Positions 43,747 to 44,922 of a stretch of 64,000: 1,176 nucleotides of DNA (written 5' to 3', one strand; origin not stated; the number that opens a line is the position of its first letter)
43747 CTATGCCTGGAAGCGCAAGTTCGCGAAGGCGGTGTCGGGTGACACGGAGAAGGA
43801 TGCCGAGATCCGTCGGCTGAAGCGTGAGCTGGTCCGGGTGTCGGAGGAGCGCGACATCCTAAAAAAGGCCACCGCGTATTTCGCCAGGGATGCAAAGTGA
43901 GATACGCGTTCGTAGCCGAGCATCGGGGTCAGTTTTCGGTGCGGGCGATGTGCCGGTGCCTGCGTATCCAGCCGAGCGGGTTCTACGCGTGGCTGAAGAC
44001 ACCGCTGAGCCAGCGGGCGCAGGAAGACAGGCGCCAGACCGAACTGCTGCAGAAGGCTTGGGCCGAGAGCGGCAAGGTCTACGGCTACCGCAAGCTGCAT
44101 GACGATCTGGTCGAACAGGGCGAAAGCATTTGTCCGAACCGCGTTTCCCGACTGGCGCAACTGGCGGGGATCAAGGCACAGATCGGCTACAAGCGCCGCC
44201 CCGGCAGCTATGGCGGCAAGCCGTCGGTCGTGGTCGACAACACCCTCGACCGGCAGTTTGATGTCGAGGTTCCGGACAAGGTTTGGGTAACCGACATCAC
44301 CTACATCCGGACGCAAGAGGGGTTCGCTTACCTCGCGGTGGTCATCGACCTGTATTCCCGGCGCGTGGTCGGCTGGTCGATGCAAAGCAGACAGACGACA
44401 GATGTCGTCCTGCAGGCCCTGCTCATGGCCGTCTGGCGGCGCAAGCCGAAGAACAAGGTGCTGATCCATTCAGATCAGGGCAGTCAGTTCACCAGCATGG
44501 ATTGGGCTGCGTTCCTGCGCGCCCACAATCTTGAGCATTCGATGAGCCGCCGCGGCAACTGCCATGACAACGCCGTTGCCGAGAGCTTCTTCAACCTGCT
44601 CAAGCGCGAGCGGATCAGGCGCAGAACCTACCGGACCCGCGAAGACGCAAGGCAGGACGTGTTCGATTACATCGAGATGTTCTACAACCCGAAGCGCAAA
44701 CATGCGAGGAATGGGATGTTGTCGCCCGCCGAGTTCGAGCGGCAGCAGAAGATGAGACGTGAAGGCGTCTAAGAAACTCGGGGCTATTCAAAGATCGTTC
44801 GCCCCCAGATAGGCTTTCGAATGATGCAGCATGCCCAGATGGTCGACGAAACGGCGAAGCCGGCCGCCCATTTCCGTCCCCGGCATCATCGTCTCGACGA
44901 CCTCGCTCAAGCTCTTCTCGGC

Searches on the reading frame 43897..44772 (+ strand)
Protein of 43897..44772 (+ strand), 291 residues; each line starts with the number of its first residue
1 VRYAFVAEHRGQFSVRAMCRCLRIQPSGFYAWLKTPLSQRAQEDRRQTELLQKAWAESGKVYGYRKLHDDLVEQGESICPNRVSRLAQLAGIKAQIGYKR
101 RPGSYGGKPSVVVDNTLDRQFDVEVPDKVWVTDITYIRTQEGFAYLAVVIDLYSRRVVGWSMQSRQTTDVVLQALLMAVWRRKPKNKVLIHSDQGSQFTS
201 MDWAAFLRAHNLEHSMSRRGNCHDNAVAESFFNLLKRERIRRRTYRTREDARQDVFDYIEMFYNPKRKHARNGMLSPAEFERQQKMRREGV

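Call 47: find_encoding_contigs(protein=window:43897-44772:+, flank=10000, max_places=10)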
Protein window:43897-44772:+ (291 aa): 5 contigs read that carry it; 3 places shown.
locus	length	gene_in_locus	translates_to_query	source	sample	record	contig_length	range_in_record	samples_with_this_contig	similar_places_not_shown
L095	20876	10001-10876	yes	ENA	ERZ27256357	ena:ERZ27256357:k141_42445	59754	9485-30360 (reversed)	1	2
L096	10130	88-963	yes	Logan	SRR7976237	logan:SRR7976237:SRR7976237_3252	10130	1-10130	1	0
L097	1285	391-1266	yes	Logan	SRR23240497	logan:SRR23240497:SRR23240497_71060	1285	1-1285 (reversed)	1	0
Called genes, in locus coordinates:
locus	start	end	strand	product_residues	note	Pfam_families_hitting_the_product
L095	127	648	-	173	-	-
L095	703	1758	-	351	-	-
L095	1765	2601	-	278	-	-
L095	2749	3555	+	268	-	PF00149:Metallophos (weak)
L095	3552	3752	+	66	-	-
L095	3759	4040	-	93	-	-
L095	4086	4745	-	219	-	-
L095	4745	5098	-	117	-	-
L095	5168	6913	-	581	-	PF18799:LPD5, PF18796:LPD1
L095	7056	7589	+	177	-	-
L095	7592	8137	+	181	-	-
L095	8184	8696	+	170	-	-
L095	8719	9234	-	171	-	-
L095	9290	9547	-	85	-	-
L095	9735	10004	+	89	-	PF01527:HTH_Tnp_1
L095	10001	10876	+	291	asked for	PF13276:HTH_21, PF00665:rve, PF13683:rve_3, PF13333:rve_2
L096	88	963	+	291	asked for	PF13276:HTH_21, PF00665:rve, PF13683:rve_3, PF13333:rve_2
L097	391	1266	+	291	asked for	PF13276:HTH_21, PF00665:rve, PF13683:rve_3, PF13333:rve_2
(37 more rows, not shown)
